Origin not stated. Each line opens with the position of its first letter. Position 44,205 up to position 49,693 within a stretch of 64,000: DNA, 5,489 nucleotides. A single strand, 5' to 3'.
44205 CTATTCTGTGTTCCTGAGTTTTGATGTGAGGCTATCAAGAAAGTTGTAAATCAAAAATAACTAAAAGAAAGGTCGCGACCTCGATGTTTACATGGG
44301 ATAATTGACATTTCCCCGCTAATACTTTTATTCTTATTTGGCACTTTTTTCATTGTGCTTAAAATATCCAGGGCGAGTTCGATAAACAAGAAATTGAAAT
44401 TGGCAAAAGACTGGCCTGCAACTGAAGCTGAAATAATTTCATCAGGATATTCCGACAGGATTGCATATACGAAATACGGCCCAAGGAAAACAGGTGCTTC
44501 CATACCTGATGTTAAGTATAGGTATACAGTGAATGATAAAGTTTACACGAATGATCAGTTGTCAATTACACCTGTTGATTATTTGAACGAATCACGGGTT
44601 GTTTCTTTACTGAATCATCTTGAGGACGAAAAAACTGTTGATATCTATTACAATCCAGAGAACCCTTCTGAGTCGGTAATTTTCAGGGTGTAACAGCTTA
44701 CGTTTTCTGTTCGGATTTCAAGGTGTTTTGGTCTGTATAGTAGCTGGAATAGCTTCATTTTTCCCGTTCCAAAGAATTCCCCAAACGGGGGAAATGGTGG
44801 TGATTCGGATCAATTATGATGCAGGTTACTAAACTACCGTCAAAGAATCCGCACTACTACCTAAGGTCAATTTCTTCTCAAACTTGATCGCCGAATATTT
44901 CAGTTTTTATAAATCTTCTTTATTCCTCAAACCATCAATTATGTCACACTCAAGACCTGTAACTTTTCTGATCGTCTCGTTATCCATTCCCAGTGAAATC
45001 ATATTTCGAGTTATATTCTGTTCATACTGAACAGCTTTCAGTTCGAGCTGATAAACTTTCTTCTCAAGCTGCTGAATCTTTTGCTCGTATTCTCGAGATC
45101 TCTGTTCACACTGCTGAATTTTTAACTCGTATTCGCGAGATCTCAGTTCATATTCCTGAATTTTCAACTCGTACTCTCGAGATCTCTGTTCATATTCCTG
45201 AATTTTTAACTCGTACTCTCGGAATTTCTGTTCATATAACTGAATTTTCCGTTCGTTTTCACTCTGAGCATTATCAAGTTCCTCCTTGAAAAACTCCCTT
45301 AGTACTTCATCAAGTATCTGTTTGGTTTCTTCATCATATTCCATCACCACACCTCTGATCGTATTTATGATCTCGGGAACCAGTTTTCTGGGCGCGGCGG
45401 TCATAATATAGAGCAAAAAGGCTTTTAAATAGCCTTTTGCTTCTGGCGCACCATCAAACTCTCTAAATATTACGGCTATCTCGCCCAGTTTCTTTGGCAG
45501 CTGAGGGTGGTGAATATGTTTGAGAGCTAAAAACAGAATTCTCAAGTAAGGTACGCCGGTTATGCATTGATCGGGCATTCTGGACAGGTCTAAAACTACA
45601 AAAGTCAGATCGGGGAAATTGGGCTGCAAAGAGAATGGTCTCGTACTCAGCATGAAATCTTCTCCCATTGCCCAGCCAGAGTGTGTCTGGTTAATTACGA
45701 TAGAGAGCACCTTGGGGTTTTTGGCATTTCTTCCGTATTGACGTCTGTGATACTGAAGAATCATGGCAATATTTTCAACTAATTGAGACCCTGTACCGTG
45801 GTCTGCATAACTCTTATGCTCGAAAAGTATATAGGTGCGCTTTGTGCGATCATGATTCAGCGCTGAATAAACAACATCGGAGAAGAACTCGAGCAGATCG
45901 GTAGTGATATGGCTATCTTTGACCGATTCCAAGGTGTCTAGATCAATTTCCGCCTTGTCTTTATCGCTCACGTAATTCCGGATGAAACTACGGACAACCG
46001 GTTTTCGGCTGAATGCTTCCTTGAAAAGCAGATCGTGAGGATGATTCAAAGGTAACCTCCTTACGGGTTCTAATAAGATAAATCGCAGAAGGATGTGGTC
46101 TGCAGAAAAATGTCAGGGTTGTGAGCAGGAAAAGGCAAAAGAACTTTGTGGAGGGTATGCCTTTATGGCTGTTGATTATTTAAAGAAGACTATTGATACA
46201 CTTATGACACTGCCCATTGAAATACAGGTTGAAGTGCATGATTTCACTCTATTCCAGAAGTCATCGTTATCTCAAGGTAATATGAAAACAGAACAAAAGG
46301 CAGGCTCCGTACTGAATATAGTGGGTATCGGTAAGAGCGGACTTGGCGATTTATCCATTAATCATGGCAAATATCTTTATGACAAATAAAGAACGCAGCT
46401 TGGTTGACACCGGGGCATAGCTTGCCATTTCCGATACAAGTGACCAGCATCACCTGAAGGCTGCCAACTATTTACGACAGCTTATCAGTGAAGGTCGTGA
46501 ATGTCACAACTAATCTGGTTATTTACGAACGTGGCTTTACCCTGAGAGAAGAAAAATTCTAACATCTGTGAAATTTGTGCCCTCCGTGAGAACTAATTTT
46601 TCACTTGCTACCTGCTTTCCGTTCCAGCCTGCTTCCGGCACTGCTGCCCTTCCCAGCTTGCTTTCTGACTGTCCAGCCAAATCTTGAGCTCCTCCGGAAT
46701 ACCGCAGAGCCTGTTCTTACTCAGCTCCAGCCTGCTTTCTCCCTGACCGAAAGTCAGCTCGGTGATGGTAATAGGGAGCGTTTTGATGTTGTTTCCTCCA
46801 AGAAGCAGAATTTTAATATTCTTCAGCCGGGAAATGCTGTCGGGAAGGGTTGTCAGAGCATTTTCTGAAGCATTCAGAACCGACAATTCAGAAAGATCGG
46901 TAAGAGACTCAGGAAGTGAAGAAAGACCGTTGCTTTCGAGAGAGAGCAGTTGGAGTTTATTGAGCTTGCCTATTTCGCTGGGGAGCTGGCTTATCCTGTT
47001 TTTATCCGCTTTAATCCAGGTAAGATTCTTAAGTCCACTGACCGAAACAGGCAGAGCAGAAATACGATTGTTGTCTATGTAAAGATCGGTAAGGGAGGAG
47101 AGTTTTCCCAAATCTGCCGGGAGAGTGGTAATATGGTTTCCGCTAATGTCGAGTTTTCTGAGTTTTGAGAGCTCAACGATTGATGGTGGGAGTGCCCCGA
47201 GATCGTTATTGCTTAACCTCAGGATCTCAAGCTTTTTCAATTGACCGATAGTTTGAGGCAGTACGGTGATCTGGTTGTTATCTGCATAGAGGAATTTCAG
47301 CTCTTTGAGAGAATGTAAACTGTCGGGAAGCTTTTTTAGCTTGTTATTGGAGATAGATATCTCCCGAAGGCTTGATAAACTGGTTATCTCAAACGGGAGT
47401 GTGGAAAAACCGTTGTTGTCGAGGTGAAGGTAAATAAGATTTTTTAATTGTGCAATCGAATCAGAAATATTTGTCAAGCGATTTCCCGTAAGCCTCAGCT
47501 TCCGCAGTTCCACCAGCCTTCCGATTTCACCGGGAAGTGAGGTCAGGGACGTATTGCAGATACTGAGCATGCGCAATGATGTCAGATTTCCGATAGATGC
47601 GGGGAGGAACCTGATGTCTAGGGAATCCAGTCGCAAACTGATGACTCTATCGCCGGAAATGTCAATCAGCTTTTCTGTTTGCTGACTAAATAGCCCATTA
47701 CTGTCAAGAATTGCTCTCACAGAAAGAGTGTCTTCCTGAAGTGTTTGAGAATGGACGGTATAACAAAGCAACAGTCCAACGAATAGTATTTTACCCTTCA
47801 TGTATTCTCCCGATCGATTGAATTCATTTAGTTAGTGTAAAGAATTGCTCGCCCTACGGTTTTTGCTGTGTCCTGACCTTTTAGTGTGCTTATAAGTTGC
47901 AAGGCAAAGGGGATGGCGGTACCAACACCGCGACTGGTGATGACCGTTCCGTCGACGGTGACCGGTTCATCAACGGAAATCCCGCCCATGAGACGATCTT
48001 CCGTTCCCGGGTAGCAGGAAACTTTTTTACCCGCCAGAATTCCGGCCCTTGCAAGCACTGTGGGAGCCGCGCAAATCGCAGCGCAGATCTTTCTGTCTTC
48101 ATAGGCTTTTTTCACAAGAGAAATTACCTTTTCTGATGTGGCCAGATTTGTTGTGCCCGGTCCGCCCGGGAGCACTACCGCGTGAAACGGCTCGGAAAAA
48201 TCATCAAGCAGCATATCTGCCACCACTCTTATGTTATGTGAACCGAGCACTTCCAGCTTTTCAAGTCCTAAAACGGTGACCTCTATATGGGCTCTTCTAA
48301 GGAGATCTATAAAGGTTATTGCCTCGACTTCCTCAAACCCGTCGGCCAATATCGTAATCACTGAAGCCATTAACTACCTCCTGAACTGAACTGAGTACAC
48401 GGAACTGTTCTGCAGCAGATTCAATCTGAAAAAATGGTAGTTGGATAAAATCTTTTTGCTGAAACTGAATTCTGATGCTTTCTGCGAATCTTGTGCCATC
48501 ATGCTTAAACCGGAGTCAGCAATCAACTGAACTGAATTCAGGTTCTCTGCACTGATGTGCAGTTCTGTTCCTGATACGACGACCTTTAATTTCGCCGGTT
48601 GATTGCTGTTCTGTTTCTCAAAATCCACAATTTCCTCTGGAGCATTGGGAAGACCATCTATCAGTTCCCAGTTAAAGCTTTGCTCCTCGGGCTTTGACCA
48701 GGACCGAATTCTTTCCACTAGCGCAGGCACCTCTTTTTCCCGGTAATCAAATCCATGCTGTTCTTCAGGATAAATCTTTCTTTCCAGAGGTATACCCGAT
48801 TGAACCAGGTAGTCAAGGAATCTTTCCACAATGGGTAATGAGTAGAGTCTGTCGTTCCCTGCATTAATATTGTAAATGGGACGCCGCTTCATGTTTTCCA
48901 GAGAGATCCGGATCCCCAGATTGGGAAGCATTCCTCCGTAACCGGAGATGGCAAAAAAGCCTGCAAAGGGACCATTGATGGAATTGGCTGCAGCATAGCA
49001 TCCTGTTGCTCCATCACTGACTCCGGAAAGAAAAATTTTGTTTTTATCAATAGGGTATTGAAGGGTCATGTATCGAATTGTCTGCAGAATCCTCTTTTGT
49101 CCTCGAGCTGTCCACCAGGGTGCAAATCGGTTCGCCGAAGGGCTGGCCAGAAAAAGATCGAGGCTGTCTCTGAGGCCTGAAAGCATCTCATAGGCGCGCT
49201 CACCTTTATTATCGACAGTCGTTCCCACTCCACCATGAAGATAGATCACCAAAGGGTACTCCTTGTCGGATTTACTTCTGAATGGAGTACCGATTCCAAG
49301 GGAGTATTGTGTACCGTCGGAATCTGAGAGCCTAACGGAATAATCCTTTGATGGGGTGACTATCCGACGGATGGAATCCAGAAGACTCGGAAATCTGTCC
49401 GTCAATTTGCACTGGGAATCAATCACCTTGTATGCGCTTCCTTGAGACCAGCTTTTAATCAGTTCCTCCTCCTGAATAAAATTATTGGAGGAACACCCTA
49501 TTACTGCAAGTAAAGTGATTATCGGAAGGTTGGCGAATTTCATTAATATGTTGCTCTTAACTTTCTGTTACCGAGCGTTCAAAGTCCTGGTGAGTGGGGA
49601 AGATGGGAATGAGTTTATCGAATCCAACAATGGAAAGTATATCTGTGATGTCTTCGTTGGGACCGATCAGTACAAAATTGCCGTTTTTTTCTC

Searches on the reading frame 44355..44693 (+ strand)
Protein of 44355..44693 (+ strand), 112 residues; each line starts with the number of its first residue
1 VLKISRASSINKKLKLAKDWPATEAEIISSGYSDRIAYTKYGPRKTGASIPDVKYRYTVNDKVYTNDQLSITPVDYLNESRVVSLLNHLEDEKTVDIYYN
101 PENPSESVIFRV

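Call 59: search_protein_families(library=pfam, proteins=[window:44355-44693:+], max_evalue=0.001)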
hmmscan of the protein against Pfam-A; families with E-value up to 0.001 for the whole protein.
window:44355-44693:+ (112 aa): 1 family
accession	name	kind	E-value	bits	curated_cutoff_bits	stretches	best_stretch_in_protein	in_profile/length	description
PF12158.14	DUF3592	-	1.8e-12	48.2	25.3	1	23-110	1-80/84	Domain of unknown function (DUF3592)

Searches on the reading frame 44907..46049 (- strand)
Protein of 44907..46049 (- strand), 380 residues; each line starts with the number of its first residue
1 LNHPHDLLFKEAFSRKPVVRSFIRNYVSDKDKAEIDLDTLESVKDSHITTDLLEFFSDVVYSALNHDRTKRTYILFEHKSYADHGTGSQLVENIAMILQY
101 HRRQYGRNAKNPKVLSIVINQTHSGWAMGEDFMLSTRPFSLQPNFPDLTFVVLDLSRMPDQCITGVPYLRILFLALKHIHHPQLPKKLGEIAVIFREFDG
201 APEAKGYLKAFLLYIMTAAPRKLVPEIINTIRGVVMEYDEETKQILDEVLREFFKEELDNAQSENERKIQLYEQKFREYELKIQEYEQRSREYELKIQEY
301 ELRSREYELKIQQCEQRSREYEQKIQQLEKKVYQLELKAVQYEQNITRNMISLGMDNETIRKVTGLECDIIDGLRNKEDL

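Call 13: search_protein_families(library=pfam, proteins=[window:44907-46049:-], max_evalue=0.01)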
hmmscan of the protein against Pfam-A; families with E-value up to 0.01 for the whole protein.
window:44907-46049:- (380 aa): 2 families
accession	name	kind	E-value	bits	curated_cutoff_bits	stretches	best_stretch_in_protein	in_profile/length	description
PF04754.18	Transposase_31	-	2.8e-27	96.1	21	1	4-197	2-194/203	Putative transposase, YhgA-like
PF00261.25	Tropomyosin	-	0.00033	20.6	38.6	1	238-345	112-224/242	Tropomyosin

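Call 73: search_protein_families(library=ncbifam, proteins=[window:44907-46049:-], max_evalue=0.001)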
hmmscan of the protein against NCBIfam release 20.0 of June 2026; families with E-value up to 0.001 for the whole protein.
window:44907-46049:- (380 aa): 2 families
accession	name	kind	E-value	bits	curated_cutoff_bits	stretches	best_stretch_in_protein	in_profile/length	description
NF007361.0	PRK09857.1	equivalog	2.6e-08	33.7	583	1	3-195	8-199/292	recombination-promoting nuclease RpnA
NF007418.0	PRK09956.1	equivalog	2.7e-06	26.7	583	1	3-186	8-190/308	ISNCY family transposase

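Call 74: search_protein_families(library=padloc, proteins=[window:44907-46049:-], max_evalue=0.001)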
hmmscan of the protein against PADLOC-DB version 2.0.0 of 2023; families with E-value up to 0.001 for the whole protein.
window:44907-46049:- (380 aa): 0 families

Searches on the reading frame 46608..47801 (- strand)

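Call 59: search_protein_families(library=pfam, proteins=[window:46608-47801:-], max_evalue=0.001)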
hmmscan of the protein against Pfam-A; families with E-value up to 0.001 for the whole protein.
window:46608-47801:- (397 aa): 10 families
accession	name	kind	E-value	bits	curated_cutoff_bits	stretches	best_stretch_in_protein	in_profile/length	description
PF23598.1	LRR_14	-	8.6e-49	166.6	40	5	68-168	41-141/353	Leucine-rich repeat region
PF13855.12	LRR_8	-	1.3e-48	163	27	8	190-247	2-61/61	Leucine rich repeat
PF12799.13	LRR_4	-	3e-33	113.5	27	4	213-251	2-40/44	Leucine Rich repeats (2 copies)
PF00560.39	LRR_1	-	1e-22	75.7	20.6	0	213-234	1-23/23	Leucine Rich Repeat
PF23211.1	LRR_LRWD1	-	2.8e-13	50.4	28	1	59-135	27-101/190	Leucine-rich repeat and WD repeat-containing protein 1, LRR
PF25019.1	LRR_R13L1-DRL21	-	6.5e-08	33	27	0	111-172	60-123/127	R13L1/DRL21 LRRs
PF14580.12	LRR_9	-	1.4e-06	28.4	30.5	1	146-226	45-127/175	Leucine-rich repeat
PF17126.11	RsmF_methylt_CI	-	1.9e-06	28.2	27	0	147-171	13-37/61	RsmF rRNA methyltransferase first C-terminal domain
PF23286.1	LRR_13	-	2.4e-06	27.9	30.1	0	269-337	15-84/210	Disease resistance protein RPS4B-like, leucine-rich repeats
PF24758.1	LRR_At5g56370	-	5e-05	23.5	27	0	162-225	10-74/227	FBD-associated F-box protein At5g56370, LRR repeats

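Call 74: search_protein_families(library=padloc, proteins=[window:46608-47801:-], max_evalue=0.001)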
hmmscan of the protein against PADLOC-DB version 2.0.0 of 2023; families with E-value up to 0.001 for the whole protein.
window:46608-47801:- (397 aa): 0 families

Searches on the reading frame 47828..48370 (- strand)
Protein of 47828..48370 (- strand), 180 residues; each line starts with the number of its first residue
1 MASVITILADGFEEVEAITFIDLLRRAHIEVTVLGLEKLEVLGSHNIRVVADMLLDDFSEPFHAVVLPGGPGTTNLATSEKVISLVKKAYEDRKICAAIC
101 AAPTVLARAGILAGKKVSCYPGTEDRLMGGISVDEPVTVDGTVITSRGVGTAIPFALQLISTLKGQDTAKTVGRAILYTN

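Call 59: search_protein_families(library=pfam, proteins=[window:47828-48370:-], max_evalue=0.001)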
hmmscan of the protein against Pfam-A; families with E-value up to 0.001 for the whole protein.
window:47828-48370:- (180 aa): 1 family
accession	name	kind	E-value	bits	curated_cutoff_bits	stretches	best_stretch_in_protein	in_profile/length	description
PF01965.30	DJ-1_PfpI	-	3e-42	144.7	26.6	1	3-161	2-164/165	DJ-1/PfpI family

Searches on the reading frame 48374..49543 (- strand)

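Call 59: search_protein_families(library=pfam, proteins=[window:48374-49543:-], max_evalue=0.001)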
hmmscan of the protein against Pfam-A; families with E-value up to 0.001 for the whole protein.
window:48374-49543:- (389 aa): 3 families
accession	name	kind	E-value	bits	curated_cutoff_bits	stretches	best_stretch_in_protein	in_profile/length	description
PF02230.22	Abhydrolase_2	-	1.7e-05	25.2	23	1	151-269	89-205/217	Phospholipase/Carboxylesterase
PF00326.27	Peptidase_S9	-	0.00055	19.9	22.6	0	239-283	163-206/213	Prolyl oligopeptidase family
PF01738.24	DLH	-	0.00072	19.6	21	0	154-271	83-194/217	Dienelactone hydrolase family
